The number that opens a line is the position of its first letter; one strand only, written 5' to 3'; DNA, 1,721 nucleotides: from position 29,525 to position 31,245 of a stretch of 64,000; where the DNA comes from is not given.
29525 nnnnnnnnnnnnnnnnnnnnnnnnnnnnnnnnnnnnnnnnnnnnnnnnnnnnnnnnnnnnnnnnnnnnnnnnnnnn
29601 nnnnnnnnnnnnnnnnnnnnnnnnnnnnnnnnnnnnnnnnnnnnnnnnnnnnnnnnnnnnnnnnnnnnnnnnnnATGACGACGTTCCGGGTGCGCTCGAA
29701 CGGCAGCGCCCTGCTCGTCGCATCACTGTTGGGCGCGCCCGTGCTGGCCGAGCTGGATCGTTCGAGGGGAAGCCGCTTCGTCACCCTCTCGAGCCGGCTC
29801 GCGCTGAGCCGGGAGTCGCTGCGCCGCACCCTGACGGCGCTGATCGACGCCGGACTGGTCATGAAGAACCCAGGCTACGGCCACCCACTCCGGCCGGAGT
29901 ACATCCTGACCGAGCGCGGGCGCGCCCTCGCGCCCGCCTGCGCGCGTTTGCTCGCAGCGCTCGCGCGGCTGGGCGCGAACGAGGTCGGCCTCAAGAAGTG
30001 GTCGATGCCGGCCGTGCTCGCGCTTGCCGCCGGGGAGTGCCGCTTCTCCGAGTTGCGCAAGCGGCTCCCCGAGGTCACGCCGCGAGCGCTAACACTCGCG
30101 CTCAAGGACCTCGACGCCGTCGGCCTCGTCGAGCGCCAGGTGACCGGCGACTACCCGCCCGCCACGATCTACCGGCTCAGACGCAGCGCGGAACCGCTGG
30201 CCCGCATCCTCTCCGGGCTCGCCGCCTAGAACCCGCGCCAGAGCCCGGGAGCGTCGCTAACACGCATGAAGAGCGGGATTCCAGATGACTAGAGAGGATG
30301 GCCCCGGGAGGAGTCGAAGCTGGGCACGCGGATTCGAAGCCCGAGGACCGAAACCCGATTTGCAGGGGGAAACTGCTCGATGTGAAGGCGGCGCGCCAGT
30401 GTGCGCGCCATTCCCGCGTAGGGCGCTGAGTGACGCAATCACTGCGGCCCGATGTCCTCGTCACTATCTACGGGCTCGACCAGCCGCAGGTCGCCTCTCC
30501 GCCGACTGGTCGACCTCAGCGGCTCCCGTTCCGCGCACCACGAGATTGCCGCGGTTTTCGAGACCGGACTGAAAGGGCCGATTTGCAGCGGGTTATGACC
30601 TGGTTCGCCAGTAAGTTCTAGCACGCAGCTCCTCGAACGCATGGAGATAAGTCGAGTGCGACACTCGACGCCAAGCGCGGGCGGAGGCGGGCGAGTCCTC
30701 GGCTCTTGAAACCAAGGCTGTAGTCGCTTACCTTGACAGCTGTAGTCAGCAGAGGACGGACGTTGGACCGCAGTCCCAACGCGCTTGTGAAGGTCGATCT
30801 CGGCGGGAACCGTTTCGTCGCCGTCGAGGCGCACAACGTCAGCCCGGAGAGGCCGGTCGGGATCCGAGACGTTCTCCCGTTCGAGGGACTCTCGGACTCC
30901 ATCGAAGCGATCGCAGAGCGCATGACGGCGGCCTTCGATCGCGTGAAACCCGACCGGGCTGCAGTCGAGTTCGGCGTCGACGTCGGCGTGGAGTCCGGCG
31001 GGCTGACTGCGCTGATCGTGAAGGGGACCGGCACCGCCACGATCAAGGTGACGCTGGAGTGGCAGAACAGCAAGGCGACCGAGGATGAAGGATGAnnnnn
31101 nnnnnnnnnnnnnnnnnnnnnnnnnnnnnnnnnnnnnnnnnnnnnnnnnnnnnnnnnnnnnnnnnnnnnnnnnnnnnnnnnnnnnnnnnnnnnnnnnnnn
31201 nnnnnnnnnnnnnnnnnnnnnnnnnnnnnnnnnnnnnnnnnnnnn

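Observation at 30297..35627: Self-contained islet: trypco2-like protein + active S1 protease fused to a degenerate CHAT domain + 851-aa TPR protein, bracketed by tRNA-derived repeats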

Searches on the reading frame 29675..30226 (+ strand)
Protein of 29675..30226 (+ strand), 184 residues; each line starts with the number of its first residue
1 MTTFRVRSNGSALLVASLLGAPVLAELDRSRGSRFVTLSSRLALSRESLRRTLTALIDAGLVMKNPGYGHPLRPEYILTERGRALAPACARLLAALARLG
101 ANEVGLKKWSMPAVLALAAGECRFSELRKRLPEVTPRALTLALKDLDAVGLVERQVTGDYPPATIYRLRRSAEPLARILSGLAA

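Call 84: find_related_loci(query=window:29675-30226:+, collection=metagenome_contigs, flank=8000)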
Query window:29675-30226:+ (184 aa) in metagenome_contigs; peptide patterns used: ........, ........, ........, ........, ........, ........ (x = any residue, [..] = any of these).
600 stretches matched a pattern (row limit reached: there are more); 10 encode a relative of the query (tblastn E <= 1e-3); 10 distinct loci.
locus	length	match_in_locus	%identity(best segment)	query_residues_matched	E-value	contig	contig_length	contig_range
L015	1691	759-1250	84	21-184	2e-92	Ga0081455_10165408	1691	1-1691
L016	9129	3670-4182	80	12-182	3e-86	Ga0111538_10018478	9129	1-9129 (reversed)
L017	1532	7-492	84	21-182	2e-91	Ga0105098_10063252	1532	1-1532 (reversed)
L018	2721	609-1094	81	21-182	2e-86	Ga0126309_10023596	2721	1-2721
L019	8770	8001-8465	85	20-174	1e-84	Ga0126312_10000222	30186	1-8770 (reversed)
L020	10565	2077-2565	80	20-182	7e-82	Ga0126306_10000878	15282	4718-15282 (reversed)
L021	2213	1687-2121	83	22-166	3e-79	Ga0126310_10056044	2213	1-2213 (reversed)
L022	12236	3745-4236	44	22-184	4e-43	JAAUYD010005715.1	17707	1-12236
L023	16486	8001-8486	40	22-183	5e-37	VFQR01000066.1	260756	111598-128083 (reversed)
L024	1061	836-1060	77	14-88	3e-35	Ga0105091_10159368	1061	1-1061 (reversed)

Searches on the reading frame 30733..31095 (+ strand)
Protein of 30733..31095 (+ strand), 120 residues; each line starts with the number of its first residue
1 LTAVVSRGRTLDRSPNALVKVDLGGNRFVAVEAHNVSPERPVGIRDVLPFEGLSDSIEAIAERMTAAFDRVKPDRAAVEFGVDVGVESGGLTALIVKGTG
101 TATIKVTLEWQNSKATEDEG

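Call 7: search_protein_families(library=pfam, proteins=[window:30733-31095:+], max_evalue=0.1)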
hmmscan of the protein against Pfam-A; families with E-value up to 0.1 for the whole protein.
window:30733-31095:+ (120 aa): 1 family
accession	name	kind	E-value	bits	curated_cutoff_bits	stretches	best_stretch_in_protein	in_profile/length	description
PF19493.4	Trypco1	-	3.1e-15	57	24.6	1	44-111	32-97/98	Trypsin-co-occurring domain 1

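Call 8: search_protein_families(library=padloc, proteins=[window:30733-31095:+], max_evalue=0.1)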
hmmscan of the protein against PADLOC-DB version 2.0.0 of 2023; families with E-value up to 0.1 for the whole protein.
window:30733-31095:+ (120 aa): 0 families

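Call 9: search_protein_families(library=ncbifam, proteins=[window:30733-31095:+], max_evalue=0.1)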
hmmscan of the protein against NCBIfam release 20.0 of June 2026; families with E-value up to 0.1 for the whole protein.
window:30733-31095:+ (120 aa): 1 family
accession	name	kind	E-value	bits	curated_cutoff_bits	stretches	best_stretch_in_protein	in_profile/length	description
NF041216.1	CU044_2847_fam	subfamily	9.6e-16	58.3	23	1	30-110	2-91/91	CU044_2847 family protein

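Call 59: find_homologous_proteins(query=window:30763-31092:+, max_evalue=0.001)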
Query window:30763-31092:+ (110 aa): 83 proteins with E <= 0.001 among 102 candidates.
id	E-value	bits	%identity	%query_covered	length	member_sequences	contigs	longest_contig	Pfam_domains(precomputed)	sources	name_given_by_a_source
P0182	1.3e-60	220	95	99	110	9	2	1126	PF19493.5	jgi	jgi:hypothetical protein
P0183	4.7e-51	189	84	100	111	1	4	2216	PF19493.5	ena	-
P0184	1.2e-49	185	82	100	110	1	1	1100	PF19493.5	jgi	jgi:hypothetical protein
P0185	2.8e-48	180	79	100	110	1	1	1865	PF19493.5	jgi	jgi:hypothetical protein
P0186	4.9e-47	176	79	97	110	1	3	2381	PF19493.5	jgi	jgi:hypothetical protein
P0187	6.7e-47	176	80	100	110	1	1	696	PF19493.5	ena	-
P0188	7.9e-47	176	78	96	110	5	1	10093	PF19493.5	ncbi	-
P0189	1.3e-46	175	76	100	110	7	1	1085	PF19493.5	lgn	-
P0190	4.4e-44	167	75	100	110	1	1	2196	PF19493.5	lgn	-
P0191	7.3e-44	166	75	100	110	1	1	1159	PF19493.5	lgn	-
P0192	2.0e-43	165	76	95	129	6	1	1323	PF19493.5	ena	-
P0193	9.0e-43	163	74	95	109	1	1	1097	PF19493.5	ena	-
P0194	2.7e-42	161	74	100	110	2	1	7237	PF19493.5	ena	-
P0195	4.1e-42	161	75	96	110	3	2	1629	PF19493.5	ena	-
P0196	5.2e-42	160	72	95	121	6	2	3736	PF19493.5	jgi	jgi:hypothetical protein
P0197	6.1e-42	160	75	92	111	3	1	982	PF19493.5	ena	-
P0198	1.6e-41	159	71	94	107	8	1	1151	PF19493.5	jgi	jgi:hypothetical protein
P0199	1.0e-40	156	70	97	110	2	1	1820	PF19493.5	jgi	-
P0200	1.2e-40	156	69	98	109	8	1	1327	PF19493.5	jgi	jgi:hypothetical protein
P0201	1.4e-40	156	71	96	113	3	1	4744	PF19493.5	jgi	jgi:hypothetical protein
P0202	1.3e-39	153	72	92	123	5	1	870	PF19493.5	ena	-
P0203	2.5e-39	152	66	100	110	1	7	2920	PF19493.5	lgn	-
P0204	2.5e-39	152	70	93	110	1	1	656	PF19493.5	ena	-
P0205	2.6e-39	152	68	95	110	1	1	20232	PF19493.5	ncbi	-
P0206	2.9e-39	152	67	95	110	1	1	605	PF19493.5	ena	-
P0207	3.2e-39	151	72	89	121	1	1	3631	PF19493.5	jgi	jgi:Trypsin-co-occurring domain 1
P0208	7.0e-39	150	69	89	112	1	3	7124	PF19493.5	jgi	jgi:hypothetical protein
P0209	4.0e-38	148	69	95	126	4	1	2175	PF19493.5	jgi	jgi:Trypsin-co-occurring domain 1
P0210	5.0e-38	148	71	88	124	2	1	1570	PF19493.5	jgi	jgi:hypothetical protein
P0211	1.3e-37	146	69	93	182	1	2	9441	PF19493.5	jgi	jgi:Trypsin-co-occurring domain 1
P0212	1.9e-37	146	71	90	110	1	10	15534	PF19493.5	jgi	jgi:hypothetical protein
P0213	9.3e-37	143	67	95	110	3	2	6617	PF19493.5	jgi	jgi:Trypsin-co-occurring domain 1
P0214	1.2e-36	143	71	86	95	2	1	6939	PF19493.5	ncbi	ncbi:MAG: CU044_2847 family protein [Nocardioidaceae bacterium]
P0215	4.7e-36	141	62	100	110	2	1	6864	PF19493.5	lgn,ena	-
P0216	3.9e-35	138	66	91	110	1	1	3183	PF19493.5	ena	-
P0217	3.6e-34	135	71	85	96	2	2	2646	PF19493.5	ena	-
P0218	1.1e-33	134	64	94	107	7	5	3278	PF19493.5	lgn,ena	-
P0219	1.7e-32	130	62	93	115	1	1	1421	PF19493.5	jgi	jgi:hypothetical protein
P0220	1.5e-30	124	65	89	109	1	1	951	PF19493.5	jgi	jgi:hypothetical protein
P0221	1.9e-30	123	62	88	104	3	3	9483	PF19493.5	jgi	jgi:hypothetical protein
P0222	3.0e-30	123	60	95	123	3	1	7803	PF19493.5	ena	-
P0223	1.0e-29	121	59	90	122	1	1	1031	PF19493.5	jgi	jgi:hypothetical protein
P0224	1.2e-28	117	67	79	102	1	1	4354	PF19493.5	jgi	jgi:hypothetical protein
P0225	5.8e-28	115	60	85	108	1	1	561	PF19493.5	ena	-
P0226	6.8e-27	112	60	83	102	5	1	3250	PF19493.5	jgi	jgi:hypothetical protein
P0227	9.1e-27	111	56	91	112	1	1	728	PF19493.5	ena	-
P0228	2.1e-26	110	58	92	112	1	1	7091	PF19493.5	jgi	jgi:hypothetical protein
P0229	4.7e-26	109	62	81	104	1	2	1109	PF19493.5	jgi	jgi:NTP-dependent ternary system trypsin peptidase co-occuring protein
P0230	4.3e-25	106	56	91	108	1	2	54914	PF19493.5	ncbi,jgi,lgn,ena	ncbi:MAG TPA: CU044_2847 family protein [Thermoleophilaceae bacterium]|jgi:hypothetical protein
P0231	9.2e-25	105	57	85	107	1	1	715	PF19493.5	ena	-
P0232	4.4e-24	103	54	86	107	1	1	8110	PF19493.5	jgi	jgi:hypothetical protein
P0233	1.0e-23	102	52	98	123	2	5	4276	PF19493.5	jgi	jgi:hypothetical protein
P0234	2.2e-23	100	60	75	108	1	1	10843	PF19493.5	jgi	jgi:hypothetical protein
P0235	5.5e-23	99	52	94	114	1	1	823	PF19493.5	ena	-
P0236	6.7e-23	99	53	85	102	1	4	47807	PF19493.5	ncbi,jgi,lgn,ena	jgi:hypothetical protein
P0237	1.1e-22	98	54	85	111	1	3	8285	PF19493.5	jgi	jgi:hypothetical protein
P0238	2.4e-22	97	49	100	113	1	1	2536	PF19493.5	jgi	jgi:hypothetical protein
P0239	3.4e-22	97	53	85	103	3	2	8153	PF19493.5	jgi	jgi:hypothetical protein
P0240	7.9e-22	96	53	89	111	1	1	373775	PF19493.5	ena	-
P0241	1.6e-21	95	53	85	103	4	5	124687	PF19493.5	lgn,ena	-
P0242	4.7e-21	93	51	89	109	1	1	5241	PF19493.5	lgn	-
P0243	7.9e-21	92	58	75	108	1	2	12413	PF19493.5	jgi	jgi:Trypsin-co-occurring domain 1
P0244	1.6e-20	91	55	79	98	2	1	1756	PF19493.5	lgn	-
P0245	1.1e-19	89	55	65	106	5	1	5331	PF19493.5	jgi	-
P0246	1.8e-19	88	57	65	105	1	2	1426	PF19493.5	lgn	-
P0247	7.7e-19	86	45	90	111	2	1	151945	PF19493.5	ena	-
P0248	3.1e-16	78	50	83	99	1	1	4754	PF19493.5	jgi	jgi:Trypsin-co-occurring domain 1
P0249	4.3e-16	77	48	93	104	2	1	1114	PF19493.5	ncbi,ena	-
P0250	4.5e-16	77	45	94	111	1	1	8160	PF19493.5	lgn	-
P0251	1.0e-15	76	49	85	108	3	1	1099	PF19493.5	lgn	-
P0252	2.2e-15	75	43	82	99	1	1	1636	PF19493.5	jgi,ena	-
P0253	2.4e-15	75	53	72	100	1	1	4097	PF19493.5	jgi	jgi:hypothetical protein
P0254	8.3e-15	73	44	89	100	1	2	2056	PF19493.5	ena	-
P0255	1.8e-14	72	55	65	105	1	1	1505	PF19493.5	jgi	jgi:hypothetical protein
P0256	4.1e-14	71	56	58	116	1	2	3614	PF19493.5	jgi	jgi:NTP-dependent ternary system trypsin peptidase co-occuring protein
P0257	5.6e-14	70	45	87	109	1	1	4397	PF19493.5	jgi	jgi:hypothetical protein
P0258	7.7e-13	67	52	75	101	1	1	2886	PF19493.5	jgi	jgi:Trypsin-co-occurring domain 1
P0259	7.1e-12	64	57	55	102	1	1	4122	PF19493.5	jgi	jgi:hypothetical protein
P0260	3.6e-11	61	41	85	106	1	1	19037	PF19493.5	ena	-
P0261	6.3e-10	57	38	83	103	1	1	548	PF19493.5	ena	-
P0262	8.9e-9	54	42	82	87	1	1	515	PF19493.5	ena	-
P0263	8.8e-8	50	33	64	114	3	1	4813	PF19493.5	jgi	jgi:hypothetical protein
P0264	1.1e-6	47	32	65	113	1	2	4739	PF19493.5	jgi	jgi:hypothetical protein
